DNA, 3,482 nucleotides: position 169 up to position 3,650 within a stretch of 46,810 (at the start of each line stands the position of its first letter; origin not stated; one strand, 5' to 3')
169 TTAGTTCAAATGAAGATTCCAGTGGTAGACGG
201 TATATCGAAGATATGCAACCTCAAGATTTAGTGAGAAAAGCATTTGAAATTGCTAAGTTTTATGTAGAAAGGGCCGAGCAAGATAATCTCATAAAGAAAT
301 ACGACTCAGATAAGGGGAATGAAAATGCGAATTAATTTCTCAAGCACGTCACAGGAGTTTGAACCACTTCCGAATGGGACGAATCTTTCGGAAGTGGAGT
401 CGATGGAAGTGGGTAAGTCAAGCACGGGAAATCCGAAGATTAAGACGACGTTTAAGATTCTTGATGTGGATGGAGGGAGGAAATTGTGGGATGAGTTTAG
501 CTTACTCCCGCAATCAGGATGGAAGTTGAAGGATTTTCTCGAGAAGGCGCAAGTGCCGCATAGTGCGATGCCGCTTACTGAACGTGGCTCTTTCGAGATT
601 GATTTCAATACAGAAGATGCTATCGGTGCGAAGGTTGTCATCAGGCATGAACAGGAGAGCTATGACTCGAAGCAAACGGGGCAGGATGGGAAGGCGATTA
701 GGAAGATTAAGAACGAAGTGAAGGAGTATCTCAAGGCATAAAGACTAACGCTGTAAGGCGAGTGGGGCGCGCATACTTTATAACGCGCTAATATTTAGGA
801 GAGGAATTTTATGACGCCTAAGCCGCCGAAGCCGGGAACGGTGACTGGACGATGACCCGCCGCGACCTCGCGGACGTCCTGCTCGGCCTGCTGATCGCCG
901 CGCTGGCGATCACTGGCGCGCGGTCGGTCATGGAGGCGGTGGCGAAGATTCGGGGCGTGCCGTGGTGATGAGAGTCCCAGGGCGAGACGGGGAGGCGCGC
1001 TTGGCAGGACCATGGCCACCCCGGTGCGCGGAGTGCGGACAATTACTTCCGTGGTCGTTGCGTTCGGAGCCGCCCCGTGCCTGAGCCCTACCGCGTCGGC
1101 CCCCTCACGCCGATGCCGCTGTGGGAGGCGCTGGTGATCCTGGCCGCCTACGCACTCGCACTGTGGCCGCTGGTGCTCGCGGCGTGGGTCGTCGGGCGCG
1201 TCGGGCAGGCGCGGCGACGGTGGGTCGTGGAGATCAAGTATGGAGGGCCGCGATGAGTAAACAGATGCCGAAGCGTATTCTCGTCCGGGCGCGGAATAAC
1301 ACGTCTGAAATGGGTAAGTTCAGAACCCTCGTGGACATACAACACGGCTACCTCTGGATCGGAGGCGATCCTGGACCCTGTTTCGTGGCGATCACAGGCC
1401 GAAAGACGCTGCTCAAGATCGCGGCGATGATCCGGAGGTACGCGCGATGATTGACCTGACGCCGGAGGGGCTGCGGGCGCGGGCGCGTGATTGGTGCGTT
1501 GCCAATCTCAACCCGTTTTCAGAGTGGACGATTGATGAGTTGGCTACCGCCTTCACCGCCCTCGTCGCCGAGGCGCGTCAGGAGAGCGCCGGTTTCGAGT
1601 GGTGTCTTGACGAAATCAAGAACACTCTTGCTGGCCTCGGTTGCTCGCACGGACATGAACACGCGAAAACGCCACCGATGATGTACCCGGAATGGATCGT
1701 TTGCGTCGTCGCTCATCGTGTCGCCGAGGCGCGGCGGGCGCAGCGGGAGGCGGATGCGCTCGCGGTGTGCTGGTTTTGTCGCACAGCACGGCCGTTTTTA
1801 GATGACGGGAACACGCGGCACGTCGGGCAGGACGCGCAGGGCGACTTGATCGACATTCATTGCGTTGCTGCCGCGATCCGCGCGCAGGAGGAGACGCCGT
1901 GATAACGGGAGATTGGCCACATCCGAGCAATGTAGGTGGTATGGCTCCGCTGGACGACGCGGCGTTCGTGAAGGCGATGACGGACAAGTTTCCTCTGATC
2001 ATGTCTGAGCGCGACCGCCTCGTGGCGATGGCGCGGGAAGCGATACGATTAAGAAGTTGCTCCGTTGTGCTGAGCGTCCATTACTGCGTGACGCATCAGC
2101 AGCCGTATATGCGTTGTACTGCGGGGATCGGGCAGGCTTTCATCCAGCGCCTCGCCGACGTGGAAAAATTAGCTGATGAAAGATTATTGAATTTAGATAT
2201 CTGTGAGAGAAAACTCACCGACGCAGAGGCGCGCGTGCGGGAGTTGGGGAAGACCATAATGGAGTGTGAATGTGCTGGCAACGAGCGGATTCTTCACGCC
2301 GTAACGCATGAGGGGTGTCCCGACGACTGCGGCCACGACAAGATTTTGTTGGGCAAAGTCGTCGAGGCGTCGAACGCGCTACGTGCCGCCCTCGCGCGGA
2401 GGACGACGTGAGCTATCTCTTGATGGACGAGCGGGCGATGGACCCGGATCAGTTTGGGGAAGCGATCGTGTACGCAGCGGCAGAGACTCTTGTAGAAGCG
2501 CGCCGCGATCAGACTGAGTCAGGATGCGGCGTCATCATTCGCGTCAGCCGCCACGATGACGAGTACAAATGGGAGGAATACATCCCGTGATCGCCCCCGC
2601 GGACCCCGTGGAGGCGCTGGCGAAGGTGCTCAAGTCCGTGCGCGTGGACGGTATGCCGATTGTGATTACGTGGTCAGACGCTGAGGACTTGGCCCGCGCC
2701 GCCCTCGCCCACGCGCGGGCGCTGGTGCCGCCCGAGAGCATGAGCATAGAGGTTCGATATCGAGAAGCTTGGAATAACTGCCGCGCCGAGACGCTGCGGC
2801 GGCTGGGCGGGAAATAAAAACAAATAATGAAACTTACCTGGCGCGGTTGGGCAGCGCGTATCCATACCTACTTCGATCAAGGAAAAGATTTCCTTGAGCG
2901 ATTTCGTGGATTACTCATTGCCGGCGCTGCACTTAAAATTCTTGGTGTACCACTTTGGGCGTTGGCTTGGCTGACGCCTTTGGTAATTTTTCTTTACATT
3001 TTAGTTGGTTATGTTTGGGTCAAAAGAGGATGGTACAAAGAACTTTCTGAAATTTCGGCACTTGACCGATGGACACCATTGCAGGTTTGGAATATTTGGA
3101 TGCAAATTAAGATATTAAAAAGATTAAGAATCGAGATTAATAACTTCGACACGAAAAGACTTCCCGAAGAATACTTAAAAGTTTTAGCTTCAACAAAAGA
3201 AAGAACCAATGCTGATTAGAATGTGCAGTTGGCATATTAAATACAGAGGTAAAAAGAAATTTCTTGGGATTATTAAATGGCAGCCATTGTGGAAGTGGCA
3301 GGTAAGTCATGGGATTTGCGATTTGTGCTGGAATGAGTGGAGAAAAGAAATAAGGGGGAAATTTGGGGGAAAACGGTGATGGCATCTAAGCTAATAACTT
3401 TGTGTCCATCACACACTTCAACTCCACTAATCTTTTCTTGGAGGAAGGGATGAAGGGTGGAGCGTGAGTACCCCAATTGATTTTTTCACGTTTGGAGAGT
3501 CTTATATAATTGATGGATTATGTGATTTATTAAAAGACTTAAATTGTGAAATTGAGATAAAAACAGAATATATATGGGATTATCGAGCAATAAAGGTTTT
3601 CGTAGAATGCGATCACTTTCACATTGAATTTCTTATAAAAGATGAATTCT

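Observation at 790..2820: GC-rich, translationally coupled cassette of orphan genes inserted into the AT-rich replication/recombination module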

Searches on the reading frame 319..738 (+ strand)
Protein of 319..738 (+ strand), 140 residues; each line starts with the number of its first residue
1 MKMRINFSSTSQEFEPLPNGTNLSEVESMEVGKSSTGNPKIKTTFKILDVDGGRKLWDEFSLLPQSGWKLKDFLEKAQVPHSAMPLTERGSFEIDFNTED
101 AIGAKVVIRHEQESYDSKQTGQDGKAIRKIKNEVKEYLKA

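Call 6: search_protein_families(library=pfam, max_evalue=1, proteins=[window:319-738:+])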
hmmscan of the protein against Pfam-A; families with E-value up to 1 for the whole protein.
window:319-738:+ (140 aa): 1 family
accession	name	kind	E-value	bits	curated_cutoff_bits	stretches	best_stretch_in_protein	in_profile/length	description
PF05037.18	DUF669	-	0.0076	16.8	21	1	9-64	6-64/138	Protein of unknown function (DUF669)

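Call 7: search_protein_families(library=phrogs, max_evalue=1, proteins=[window:319-738:+])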
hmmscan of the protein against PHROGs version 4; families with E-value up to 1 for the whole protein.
window:319-738:+ (140 aa): 4 families
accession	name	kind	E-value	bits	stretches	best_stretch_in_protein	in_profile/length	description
phrog_7778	-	DNA, RNA and nucleotide metabolism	0.0002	22.2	1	10-51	31-72/162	single strand DNA binding protein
phrog_2300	-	unknown function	0.00026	21.9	1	10-60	42-95/347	-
phrog_378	-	DNA, RNA and nucleotide metabolism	0.00054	21.3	1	5-119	7-121/163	single strand DNA binding protein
phrog_22441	-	unknown function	0.15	13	1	111-136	20-45/50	-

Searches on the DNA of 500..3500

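Call 71: search_rna_families(source=window, start=500, end=3500, threshold=evalue, max_evalue=1)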
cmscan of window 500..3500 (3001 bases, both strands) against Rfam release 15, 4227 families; matches with E-value up to 1: 1.
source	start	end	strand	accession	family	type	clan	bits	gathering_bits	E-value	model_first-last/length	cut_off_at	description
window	811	887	-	RF02927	Actino-ugpB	Gene; sRNA;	-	22.5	42.5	0.44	1-61/61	no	Actino-ugpB RNA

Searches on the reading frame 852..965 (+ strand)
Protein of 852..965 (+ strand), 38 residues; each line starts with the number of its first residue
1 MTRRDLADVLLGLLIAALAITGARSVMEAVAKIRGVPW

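Call 6: search_protein_families(library=pfam, max_evalue=1, proteins=[window:852-965:+])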
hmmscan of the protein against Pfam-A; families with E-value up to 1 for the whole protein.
window:852-965:+ (38 aa): 1 family
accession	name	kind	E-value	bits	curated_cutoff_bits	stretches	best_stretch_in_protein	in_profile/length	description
PF01006.25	HCV_NS4a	-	0.2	11.8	27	1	9-30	4-29/55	Hepatitis C virus non-structural protein NS4a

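Call 7: search_protein_families(library=phrogs, max_evalue=1, proteins=[window:852-965:+])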
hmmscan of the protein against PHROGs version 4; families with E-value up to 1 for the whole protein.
window:852-965:+ (38 aa): 0 families

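Call 10: list_cluster_members(proteins=[window:852-965:+, window:1077-1253:+, window:1253-1447:+, window:1447-1899:+, window:1899-2408:+, window:2408-2587:+, window:2587-2814:+, window:2827-3216:+, window:319-738:+, window:3837-6251:+])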
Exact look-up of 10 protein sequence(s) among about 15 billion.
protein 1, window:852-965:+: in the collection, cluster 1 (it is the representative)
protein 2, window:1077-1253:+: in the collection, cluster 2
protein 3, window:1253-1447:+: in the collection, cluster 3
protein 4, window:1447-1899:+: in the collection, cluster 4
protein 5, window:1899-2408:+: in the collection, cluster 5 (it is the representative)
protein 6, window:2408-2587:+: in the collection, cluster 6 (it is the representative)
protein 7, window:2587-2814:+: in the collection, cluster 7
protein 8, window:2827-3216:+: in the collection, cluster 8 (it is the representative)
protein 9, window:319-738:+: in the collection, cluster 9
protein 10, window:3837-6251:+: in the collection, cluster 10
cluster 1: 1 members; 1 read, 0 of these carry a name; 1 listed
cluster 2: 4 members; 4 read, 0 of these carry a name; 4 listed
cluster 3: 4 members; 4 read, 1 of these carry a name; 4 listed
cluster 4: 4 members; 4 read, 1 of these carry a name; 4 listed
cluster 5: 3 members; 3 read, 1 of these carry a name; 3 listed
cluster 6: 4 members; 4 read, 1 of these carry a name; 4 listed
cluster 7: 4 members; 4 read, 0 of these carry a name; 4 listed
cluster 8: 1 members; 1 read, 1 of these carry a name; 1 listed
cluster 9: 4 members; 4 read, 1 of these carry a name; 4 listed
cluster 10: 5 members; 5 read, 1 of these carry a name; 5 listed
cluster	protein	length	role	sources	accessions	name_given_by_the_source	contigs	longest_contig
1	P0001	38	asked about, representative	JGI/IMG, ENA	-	-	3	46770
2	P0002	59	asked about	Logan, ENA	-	-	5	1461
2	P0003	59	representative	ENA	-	-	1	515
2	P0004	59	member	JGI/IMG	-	-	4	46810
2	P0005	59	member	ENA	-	-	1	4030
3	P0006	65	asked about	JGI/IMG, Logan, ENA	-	-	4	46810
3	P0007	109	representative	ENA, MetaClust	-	\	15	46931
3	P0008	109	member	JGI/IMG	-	-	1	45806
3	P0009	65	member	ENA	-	-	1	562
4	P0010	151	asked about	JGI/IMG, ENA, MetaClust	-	\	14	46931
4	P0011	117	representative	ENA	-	-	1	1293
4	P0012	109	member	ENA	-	-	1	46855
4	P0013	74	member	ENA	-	-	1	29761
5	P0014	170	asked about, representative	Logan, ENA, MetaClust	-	\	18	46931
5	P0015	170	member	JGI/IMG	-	-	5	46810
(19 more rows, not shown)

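Call 27: search_protein_families(library=padloc, max_evalue=1, proteins=[window:852-965:+])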
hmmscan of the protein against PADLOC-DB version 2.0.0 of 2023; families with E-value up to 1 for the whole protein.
window:852-965:+ (38 aa): 0 families

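Call 79: search_protein_families(library=ncbifam, max_evalue=0.1, proteins=[window:852-965:+])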
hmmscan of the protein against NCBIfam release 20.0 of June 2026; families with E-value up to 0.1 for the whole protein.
window:852-965:+ (38 aa): 1 family
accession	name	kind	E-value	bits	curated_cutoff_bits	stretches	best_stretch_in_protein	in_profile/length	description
NF052329.1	XyloArabinsidase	equivalog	0.0015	16.7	1050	1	2-37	213-248/750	beta-xylosidase/alpha-l-arabinosidase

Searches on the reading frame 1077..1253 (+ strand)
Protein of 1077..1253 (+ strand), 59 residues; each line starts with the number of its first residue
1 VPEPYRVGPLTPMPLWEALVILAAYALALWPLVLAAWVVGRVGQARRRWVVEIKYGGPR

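Call 6: search_protein_families(library=pfam, max_evalue=1, proteins=[window:1077-1253:+])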
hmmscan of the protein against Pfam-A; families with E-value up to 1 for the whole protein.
window:1077-1253:+ (59 aa): 0 families

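Call 7: search_protein_families(library=phrogs, max_evalue=1, proteins=[window:1077-1253:+])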
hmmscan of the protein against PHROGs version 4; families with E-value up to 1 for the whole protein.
window:1077-1253:+ (59 aa): 0 families

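Call 27: search_protein_families(library=padloc, max_evalue=1, proteins=[window:1077-1253:+])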
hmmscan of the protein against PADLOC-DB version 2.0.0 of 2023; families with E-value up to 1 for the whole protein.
window:1077-1253:+ (59 aa): 0 families

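Call 65: find_related_loci(query=window:1077-1253:+, collection=viral_contigs, flank=5000)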
Query window:1077-1253:+ (59 aa) in viral_contigs; peptide patterns used: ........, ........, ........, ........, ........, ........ (x = any residue, [..] = any of these).
69 stretches matched a pattern, but none encodes a relative of the query by tblastn (E <= 1e-3).

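Call 79: search_protein_families(library=ncbifam, max_evalue=0.1, proteins=[window:1077-1253:+])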
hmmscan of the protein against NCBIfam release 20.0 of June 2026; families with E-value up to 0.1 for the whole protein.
window:1077-1253:+ (59 aa): 0 families

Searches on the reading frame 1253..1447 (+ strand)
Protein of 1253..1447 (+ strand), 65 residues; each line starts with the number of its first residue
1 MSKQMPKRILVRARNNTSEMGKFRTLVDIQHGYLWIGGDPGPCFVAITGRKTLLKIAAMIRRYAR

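Call 6: search_protein_families(library=pfam, max_evalue=1, proteins=[window:1253-1447:+])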
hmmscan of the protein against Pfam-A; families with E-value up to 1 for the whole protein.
window:1253-1447:+ (65 aa): 0 families

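Call 7: search_protein_families(library=phrogs, max_evalue=1, proteins=[window:1253-1447:+])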
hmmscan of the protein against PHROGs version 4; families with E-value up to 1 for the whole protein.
window:1253-1447:+ (65 aa): 0 families

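Call 27: search_protein_families(library=padloc, max_evalue=1, proteins=[window:1253-1447:+])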
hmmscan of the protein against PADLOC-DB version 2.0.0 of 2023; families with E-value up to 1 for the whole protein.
window:1253-1447:+ (65 aa): 0 families

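Call 64: find_related_loci(query=window:1253-1447:+, collection=viral_contigs, flank=5000)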
Query window:1253-1447:+ (65 aa) in viral_contigs; peptide patterns used: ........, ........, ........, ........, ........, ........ (x = any residue, [..] = any of these).
5 stretches matched a pattern, but none encodes a relative of the query by tblastn (E <= 1e-3).

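Call 79: search_protein_families(library=ncbifam, max_evalue=0.1, proteins=[window:1253-1447:+])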
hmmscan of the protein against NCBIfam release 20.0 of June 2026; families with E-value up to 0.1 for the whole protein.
window:1253-1447:+ (65 aa): 0 families

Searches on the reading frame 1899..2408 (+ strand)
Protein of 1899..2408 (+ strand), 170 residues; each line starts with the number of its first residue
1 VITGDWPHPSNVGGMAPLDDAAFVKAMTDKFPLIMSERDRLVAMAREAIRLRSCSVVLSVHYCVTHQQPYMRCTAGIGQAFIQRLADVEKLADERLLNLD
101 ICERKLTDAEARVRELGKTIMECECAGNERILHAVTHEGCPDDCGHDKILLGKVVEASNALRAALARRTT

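Call 6: search_protein_families(library=pfam, max_evalue=1, proteins=[window:1899-2408:+])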
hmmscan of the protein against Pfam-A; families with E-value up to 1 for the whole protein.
window:1899-2408:+ (170 aa): 0 families

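Call 7: search_protein_families(library=phrogs, max_evalue=1, proteins=[window:1899-2408:+])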
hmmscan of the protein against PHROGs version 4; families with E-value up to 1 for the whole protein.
window:1899-2408:+ (170 aa): 0 families

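Call 14: find_homologous_proteins(query=window:1899-2408:+, max_evalue=0.01)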
Query window:1899-2408:+ (170 aa): 2 proteins with E <= 0.01 among 387 candidates.
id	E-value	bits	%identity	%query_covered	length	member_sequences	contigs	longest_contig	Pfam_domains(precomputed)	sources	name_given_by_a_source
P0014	3.0e-109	380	100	100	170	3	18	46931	-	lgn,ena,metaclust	metaclust:\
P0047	6.8e-10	57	52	49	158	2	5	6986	-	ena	-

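Call 16: find_encoding_contigs(protein=P0047, flank=8000, max_places=4)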
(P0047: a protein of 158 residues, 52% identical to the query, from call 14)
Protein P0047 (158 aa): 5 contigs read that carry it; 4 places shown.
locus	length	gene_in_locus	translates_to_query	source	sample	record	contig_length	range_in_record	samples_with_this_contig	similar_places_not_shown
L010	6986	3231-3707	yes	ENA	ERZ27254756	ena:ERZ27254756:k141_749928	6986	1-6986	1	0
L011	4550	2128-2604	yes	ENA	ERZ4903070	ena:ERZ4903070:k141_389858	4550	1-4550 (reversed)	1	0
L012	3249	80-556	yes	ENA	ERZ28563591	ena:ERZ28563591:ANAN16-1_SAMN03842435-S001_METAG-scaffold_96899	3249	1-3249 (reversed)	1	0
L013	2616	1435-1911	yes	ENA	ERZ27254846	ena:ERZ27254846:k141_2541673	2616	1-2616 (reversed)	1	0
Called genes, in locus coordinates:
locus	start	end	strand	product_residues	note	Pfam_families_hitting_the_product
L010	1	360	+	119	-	?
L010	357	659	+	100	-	-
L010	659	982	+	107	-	-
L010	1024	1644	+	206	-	-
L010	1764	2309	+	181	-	PF09414:RNA_ligase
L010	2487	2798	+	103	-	-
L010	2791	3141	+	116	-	-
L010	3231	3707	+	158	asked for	-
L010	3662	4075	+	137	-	-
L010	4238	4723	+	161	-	-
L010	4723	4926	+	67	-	-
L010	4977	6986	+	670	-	?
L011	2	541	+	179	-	?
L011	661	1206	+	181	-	PF09414:RNA_ligase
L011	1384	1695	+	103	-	-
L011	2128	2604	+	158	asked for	-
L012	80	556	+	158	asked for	-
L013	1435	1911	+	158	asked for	-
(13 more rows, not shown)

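Call 27: search_protein_families(library=padloc, max_evalue=1, proteins=[window:1899-2408:+])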
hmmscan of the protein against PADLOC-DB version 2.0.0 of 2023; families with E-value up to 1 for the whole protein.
window:1899-2408:+ (170 aa): 0 families

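Call 42: search_solved_structures(query=window:1899-2408:+, max_evalue=10)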
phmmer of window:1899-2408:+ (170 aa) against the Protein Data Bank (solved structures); distinct sequences matched with E-value up to 10: 4.
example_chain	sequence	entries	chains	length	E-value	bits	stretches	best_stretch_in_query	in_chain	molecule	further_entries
6cga_A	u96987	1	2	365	0.12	15.5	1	4-89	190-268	Ubiquitin carboxyl-terminal hydrolase calypso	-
6hgc_B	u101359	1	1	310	0.19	14.9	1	4-86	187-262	Ubiquitin carboxyl-terminal hydrolase calypso,Ubiquitin carboxyl-terminal hydrolase calyps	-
9v33_K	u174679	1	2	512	0.19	14.8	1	4-89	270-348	Ubiquitin carboxyl-terminal hydrolase calypso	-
6hgc_A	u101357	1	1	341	0.22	14.6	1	4-86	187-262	Ubiquitin carboxyl-terminal hydrolase calypso,Ubiquitin carboxyl-terminal hydrolase calyps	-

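Call 61: predict_structure(alignment_id=A4)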
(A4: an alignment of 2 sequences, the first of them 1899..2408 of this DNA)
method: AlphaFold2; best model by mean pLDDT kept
length: 170 residues; sequences in the alignment: 2
mean_pLDDT: 42.5   pTM: 0.30
mean pLDDT of the five models: 42.5, 40.7, 40.6, 38.9, 38.8
residues with pLDDT >= 90: 0; 70-90: 0; 50-70: 36; < 50: 134
segments of 3 or more residues with pLDDT < 50: 1-20, 26-28, 30-33, 35-82, 112-153
pLDDT, mean of each block of 10 residues (from residue 1): 30 35 48 44 43 35 39 43 50 51 51 46 35 35 40 50 51
secondary structure, 60 per line:
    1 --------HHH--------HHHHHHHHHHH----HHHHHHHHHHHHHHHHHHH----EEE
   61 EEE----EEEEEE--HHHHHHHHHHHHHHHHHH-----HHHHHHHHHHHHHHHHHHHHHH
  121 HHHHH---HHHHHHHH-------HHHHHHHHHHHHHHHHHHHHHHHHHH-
elements in order: H20-30 H35-53 E58-63 E68-73 H76-93 H99-125 H129-136 H144-169

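Call 62: search_protein_representatives(alignment_id=A4)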
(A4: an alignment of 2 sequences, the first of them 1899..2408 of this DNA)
Query: 2 sequences, 194 profile positions. Proteins with E-value up to 0.001 (for the whole library): 10; up to 1e-10: 3; up to 1e-30: 2. The best 10 are listed.
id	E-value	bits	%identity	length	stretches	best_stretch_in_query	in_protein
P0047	1.4e-87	308.9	-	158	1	33-194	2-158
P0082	1.1e-35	139.6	-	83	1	92-167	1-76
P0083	7.3e-21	91.2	-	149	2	16-94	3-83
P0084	3.7e-10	56.3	-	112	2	155-193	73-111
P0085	4.7e-05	39.6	-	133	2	16-124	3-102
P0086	8.0e-05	38.8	-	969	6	103-166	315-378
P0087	2.7e-04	37.1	-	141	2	149-193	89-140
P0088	3.9e-04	36.6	-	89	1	148-190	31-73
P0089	7.4e-04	35.7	-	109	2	16-53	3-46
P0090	7.6e-04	35.6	-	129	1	119-192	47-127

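Call 78: search_protein_families(library=pfam, max_evalue=0.1, proteins=[L010:4238-4720:+])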
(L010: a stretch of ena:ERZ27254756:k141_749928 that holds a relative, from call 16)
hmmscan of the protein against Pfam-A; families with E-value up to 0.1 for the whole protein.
L010:4238-4720:+ (161 aa): 2 families
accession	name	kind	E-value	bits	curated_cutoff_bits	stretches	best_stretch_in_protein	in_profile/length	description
PF00583.31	Acetyltransf_1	-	0.00061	20.5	20.7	1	51-131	31-112/116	Acetyltransferase (GNAT) family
PF13508.13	Acetyltransf_7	-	0.03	15.1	27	1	52-102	2-53/84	Acetyltransferase (GNAT) domain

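Call 79: search_protein_families(library=ncbifam, max_evalue=0.1, proteins=[window:1899-2408:+])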
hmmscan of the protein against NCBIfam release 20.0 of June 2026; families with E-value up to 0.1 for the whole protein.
window:1899-2408:+ (170 aa): 1 family
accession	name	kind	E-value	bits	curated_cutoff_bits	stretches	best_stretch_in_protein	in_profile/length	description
NF010420.0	PRK13846.1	equivalog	0.001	18.3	536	1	21-122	108-206/316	phosphate acyltransferase PlsX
